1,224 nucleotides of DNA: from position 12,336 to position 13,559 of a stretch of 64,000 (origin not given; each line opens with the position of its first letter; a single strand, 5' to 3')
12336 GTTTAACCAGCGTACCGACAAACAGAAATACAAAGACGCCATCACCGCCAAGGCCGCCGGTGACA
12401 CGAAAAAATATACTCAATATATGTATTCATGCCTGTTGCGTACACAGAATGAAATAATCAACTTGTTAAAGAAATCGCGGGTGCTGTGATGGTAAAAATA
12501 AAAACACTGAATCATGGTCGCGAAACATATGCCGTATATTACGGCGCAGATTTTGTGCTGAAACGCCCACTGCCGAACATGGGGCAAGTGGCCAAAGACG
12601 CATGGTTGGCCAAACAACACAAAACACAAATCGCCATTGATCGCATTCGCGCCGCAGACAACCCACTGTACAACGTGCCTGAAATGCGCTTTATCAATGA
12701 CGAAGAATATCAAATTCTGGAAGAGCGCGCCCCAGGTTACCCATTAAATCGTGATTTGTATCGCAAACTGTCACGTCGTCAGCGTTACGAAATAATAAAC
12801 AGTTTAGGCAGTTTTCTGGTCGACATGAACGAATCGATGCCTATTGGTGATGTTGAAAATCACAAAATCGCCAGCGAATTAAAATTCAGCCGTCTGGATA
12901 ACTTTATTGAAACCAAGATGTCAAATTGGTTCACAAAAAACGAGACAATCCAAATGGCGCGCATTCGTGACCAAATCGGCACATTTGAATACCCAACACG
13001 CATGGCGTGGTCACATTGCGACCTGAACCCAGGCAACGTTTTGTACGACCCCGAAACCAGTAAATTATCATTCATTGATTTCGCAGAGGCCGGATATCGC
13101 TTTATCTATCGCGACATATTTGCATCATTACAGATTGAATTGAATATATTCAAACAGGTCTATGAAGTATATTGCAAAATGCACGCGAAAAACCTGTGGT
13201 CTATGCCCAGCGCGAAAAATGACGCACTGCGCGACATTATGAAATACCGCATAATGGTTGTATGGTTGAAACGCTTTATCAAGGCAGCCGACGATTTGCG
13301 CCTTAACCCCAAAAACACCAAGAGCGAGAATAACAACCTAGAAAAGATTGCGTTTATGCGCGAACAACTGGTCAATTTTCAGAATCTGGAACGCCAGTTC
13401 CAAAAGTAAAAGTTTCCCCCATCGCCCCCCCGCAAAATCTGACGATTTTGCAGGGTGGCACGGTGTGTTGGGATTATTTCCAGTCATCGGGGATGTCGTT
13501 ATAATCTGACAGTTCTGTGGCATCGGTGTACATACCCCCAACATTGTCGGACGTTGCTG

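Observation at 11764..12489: Fic/Doc-fold protein whose catalytic motif has degenerated to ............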

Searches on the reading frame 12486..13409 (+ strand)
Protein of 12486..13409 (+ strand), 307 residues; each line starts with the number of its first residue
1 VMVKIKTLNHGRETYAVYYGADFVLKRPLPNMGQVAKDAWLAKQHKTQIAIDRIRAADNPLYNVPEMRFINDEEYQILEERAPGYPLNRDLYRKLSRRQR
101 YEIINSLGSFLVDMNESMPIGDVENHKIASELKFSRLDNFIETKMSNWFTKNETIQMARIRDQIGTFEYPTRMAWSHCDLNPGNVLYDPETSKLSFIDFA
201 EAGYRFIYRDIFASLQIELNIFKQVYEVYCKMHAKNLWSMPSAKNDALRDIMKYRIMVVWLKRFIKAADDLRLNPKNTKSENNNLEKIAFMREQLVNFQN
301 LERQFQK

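Call 3: search_protein_families(library=pfam, proteins=[window:12486-13409:+], max_evalue=1)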
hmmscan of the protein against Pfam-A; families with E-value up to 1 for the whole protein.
window:12486-13409:+ (307 aa): 7 families
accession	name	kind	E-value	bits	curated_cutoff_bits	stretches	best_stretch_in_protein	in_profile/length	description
PF01636.29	APH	-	5.7e-10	39.8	23.2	1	5-215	2-210/239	Phosphotransferase enzyme family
PF01633.27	Choline_kinase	-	2.4e-07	30.8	29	1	163-233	147-222/300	Choline/ethanolamine kinase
PF19974.5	TCAD9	-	1.4e-05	24.9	40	1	171-219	295-341/429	Ternary complex associated domain 9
PF22303.2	OspG_kinase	-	0.0036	17.8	27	1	176-202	104-130/152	Protein kinase OspG, kinase domain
PF03109.22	ABC1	-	0.0084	15.7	22.9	1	175-199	188-211/244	ABC1 atypical kinase-like domain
PF06293.20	Kdo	-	0.03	14.2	21.3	1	147-205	111-172/207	Lipopolysaccharide kinase (Kdo/WaaP) family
PF04607.23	RelA_SpoT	-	0.087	13.6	27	1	223-278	4-53/113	Region found in RelA / SpoT proteins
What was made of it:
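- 12489..13409 (+): APH(2'')-like phosphotransferase, 306 aa. Its ATG overlaps the Fic stop (TGATG). HxDxxxxN and DF catalytic motifs are invariant. Pfam APH 5.7e-10, Choline_kinase 2.4e-7 (call 3).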

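Call 4: search_protein_families(library=ncbifam, proteins=[window:12486-13409:+], max_evalue=1)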
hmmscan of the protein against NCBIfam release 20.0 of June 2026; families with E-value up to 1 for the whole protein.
window:12486-13409:+ (307 aa): 1 family
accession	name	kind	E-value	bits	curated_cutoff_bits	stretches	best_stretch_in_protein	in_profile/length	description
NF038151.1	lanthi_synth_III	equivalog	0.13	10.6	575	1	175-202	357-383/833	class III lanthionine synthetase LanKC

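Call 17: search_solved_structures(query=window:12489-13409:+, max_evalue=1, show_alignments=2)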
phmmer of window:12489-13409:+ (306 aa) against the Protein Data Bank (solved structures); distinct sequences matched with E-value up to 1: 2.
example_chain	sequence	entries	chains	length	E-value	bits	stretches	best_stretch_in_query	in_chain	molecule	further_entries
4q5e_A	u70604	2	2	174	0.091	15.6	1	172-215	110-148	Protein kinase OspG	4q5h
4bvu_A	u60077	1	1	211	0.14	15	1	173-215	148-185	PROTEIN KINASE OSPG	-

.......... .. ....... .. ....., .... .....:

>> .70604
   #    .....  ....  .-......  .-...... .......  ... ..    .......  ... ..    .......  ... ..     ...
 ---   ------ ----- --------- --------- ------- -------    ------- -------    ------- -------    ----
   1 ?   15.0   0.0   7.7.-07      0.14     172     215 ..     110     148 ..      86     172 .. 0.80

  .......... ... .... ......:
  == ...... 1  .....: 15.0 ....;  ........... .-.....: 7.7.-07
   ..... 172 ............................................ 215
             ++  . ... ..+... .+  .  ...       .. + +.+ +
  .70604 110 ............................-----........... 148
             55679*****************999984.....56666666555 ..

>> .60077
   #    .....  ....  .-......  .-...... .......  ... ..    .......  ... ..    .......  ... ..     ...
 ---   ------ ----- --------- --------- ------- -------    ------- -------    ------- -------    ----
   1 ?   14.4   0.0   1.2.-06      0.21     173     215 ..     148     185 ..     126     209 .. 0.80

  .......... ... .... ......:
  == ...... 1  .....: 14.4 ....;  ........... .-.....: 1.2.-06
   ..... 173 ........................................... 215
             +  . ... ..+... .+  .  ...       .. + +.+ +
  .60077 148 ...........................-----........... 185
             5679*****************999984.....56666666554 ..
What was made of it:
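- Tried and rejected: Gave only weak OspG hits (call 17).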

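Call 18: search_protein_families(library=padloc, proteins=[window:12489-13409:+], max_evalue=1)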
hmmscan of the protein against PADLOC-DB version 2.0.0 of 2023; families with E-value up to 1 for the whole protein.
window:12489-13409:+ (306 aa): 0 families

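Call 39: search_solved_structures(query=A3, max_evalue=1, show_alignments=2)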
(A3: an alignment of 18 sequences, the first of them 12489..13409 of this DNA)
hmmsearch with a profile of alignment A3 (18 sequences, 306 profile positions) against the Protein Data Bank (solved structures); distinct sequences matched with E-value up to 1: 15.
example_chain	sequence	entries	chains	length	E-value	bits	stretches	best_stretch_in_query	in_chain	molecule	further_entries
6ch4_A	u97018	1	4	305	1.3e-05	28.1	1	45-210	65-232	Bifunctional AAC/APH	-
5iqi_A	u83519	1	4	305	4.4e-05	26.3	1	45-210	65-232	Bifunctional AAC/APH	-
4q5e_A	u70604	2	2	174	0.0046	19.7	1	174-220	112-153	Protein kinase OspG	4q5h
4bvu_A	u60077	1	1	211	0.0067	19.2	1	174-220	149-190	PROTEIN KINASE OSPG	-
9x4g_B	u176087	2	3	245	0.019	17.7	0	16-85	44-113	non-specific serine/threonine protein kinase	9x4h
4rk6_A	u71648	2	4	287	0.027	17.2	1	75-145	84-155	Glucose-resistance amylase regulator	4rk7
6qy8_A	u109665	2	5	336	0.027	17.2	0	163-203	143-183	Casein kinase II subunit alpha'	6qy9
6l20_A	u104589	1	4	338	0.028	17.1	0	163-203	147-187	Casein kinase II subunit alpha'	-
3e3b_X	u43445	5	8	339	0.028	17.1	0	163-203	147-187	Casein kinase II subunit alpha'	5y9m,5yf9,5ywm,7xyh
3ofm_A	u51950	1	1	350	0.031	17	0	163-203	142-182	Casein kinase II subunit alpha'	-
5ooi_A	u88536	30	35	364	0.035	16.8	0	163-203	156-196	Casein kinase II subunit alpha'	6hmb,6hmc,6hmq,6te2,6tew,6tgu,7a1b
6hmd_A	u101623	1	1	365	0.035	16.8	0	163-203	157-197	Casein kinase II subunit alpha'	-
9ihg_A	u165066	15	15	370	0.037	16.7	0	164-203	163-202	Casein kinase II subunit alpha'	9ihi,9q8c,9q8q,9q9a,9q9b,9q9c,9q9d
5m4u_A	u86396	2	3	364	0.038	16.7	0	163-203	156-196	Casein kinase II subunit alpha'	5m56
9hk5_A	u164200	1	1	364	0.061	16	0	163-203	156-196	Casein kinase II subunit alpha'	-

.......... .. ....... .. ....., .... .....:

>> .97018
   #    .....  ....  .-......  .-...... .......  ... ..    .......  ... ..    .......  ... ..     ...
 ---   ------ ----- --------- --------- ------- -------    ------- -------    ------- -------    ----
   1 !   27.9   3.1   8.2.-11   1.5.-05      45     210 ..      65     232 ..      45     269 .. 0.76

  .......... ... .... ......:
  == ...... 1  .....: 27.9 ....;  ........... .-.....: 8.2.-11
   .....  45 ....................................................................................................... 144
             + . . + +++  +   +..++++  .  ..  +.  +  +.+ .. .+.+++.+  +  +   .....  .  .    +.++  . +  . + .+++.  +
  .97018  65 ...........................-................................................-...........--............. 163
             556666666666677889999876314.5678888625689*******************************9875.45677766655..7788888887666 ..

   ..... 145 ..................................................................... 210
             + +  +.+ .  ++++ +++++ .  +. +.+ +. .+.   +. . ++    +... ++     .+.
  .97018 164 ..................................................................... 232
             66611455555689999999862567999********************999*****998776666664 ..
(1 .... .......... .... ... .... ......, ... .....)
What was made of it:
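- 12489..13409 (+): Profile hit to APH(2'')-Ia, E 1e-5 (call 39).
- Tried and rejected: The profile search reached APH(2'') (call 39).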

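Call 47: find_homologous_proteins(query=window:12489-13409:+, max_evalue=0.001)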
Query window:12489-13409:+ (306 aa): 455 proteins with E <= 0.001 among 944 candidates; the best 120 are listed.
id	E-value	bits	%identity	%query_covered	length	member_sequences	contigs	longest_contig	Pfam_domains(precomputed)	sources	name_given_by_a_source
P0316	2.1e-203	692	99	100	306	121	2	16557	PF19974.6,PF01633.27,PF01636.30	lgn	-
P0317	2.6e-187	639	95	100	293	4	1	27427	PF19974.6,PF01633.27,PF01636.30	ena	-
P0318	1.4e-178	611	87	100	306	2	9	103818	PF01633.27,PF01636.30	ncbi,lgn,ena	-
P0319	8.1e-161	553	78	100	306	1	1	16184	PF01633.27,PF01636.30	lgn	-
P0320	8.3e-161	552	80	99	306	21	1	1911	PF01633.27,PF01636.30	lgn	-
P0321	4.3e-156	537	77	99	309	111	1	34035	PF19974.6,PF01633.27,PF01636.30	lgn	-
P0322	1.6e-154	532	77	99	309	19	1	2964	PF19974.6,PF01633.27,PF01636.30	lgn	-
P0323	2.8e-154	531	77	99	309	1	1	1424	PF19974.6,PF01633.27,PF01636.30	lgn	-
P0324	2.8e-153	528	77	99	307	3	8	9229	PF19974.6,PF01633.27,PF01636.30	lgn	-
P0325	3.9e-153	527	76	99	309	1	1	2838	PF19974.6,PF01633.27,PF01636.30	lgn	-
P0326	6.7e-153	527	76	99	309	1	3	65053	PF19974.6,PF01633.27,PF01636.30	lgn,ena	-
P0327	5.0e-152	524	76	99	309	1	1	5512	PF19974.6,PF01633.27,PF01636.30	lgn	-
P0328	1.0e-151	523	76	99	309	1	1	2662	PF19974.6,PF01633.27,PF01636.30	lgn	-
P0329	2.7e-148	511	74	99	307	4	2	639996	PF19974.6,PF01633.27,PF01636.30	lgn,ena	-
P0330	2.3e-147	508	72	99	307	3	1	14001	PF19974.6,PF01636.30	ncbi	-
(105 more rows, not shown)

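Call 58: predict_structure(alignment_id=A4)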
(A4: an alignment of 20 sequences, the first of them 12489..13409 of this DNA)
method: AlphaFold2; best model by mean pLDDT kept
length: 306 residues; sequences in the alignment: 20
mean_pLDDT: 88.7   pTM: 0.85
mean pLDDT of the five models: 88.7, 87.9, 86.0, 83.9, 79.2
residues with pLDDT >= 90: 196; 70-90: 91; 50-70: 8; < 50: 11
segments of 3 or more residues with pLDDT < 50: 1-11
pLDDT, mean of each block of 10 residues (from residue 1): 37 62 81 87 91 93 91 86 93 95 97 94 93 88 91 94 94 93 92 91 93 95 95 89 89 94 91 87 93 94 84
secondary structure, 60 per line:
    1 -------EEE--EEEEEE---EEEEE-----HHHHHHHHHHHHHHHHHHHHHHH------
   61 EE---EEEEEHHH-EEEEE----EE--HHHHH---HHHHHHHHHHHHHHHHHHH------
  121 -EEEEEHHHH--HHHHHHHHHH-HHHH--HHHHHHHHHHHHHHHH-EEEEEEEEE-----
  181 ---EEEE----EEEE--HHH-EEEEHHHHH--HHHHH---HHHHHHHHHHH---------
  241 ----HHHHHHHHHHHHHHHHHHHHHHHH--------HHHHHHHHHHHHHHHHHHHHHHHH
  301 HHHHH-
elements in order: E8-10 E13-18 E22-26 H32-54 E66-70 E75-79 H88-92 H96-114 E122-126 H127-130 H133-142 H144-147 H150-165 E167-175 E184-187 E192-195 E202-205 H206-210 H213-217 H221-231 H245-268 H277-305

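Call 61: fold_search(model_id=the predicted structure, library=pdb)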
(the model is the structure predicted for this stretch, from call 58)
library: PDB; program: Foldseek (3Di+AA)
matches with E <= 10: 1367; with E <= 0.001: 223
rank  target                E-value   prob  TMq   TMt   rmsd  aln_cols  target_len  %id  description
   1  9h2z_A                4.6e-10  1.00  0.54  0.55   6.9       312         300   13  Crystal structure of APH(2")-IVa alternate (soaking with EK3-18 inhibitor) (released 2025-02-05)
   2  4n57_A                2.1e-09  1.00  0.55  0.56   6.3       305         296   16  Crystal structure of aminoglycoside phosphotransferase APH(2'')-IVa ADP complex (released 2014-12-17)
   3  3n4u                  3.9e-09  1.00  0.51  0.52   7.4       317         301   16  app APH(2")-IVa form II (released 2010-06-30)
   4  3sgc                  5.9e-09  1.00  0.55  0.57   6.4       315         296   16  Crystal Structure of Apo Aminoglycoside-2''-Phosphotransferase Type IVa (released 2011-06-29)
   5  5iqg_C                5.9e-09  1.00  0.50  0.52   7.4       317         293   13  Aminoglycoside Phosphotransferase (2'')-Ia (CTD of AAC(6')-Ie/APH(2'')-Ia) in complex with GDP, Magnesium, and Gentami (released 2016-05-25)
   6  4ork_B                6.2e-09  1.00  0.48  0.50   8.4       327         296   13  Crystal Structure of the Phosphotransferase Domain of the Bifunctional Aminoglycoside Resistance Enzyme AAC(6')-Ie-APH (released 2014-07-02)
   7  5iqg_A                7.6e-09  1.00  0.53  0.55   6.7       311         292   12  Aminoglycoside Phosphotransferase (2'')-Ia (CTD of AAC(6')-Ie/APH(2'')-Ia) in complex with GDP, Magnesium, and Gentami (released 2016-05-25)
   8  4de4_B                7.6e-09  1.00  0.49  0.50   7.8       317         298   14  Crystal structure of aminoglycoside phosphotransferase APH(2")-Id/APH(2")-IVa in complex with HEPES (released 2012-02-08)
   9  5c4k_B                8.4e-09  1.00  0.54  0.55   6.6       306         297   16  APH(2")-IVa in complex with GET (G418) at room temperature (released 2016-02-03)
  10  5byl_C                8.4e-09  1.00  0.52  0.53   7.2       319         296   13  Aminoglycoside Phosphotransferase (2'')-Ia (CTD of AAC(6')-Ie/APH(2'')-Ia) in complex with GMPPCP and Magnesium (released 2016-05-25)
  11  5byl_A                9.3e-09  1.00  0.52  0.53   7.2       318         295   14  Aminoglycoside Phosphotransferase (2'')-Ia (CTD of AAC(6')-Ie/APH(2'')-Ia) in complex with GMPPCP and Magnesium (released 2016-05-25)
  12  5byl_B                9.8e-09  1.00  0.52  0.53   6.6       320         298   13  Aminoglycoside Phosphotransferase (2'')-Ia (CTD of AAC(6')-Ie/APH(2'')-Ia) in complex with GMPPCP and Magnesium (released 2016-05-25)
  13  3tdv_A                1.1e-08  1.00  0.62  0.63   5.8       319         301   14  Structure of the GDP complex of wild-type aminoglycoside 2'-phosphotransferase-IIIa (released 2012-03-07)
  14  5iqf_C                1.1e-08  1.00  0.50  0.51   7.3       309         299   13  Aminoglycoside Phosphotransferase (2'')-Ia (CTD of APH(6')-Ie/APH(2'')-Ia) in complex with GDP and Magnesium (released 2016-05-25)
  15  4dfb_A                1.5e-08  1.00  0.51  0.53   7.0       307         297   14  Crystal structure of aminoglycoside phosphotransferase aph(2")-id/aph(2")-iva in complex with kanamycin (released 2012-02-08)
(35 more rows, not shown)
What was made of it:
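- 12489..13409 (+): AF2 pLDDT 88.7 and Foldseek APH(2'') TM 0.5-0.62 (calls 58, 61).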
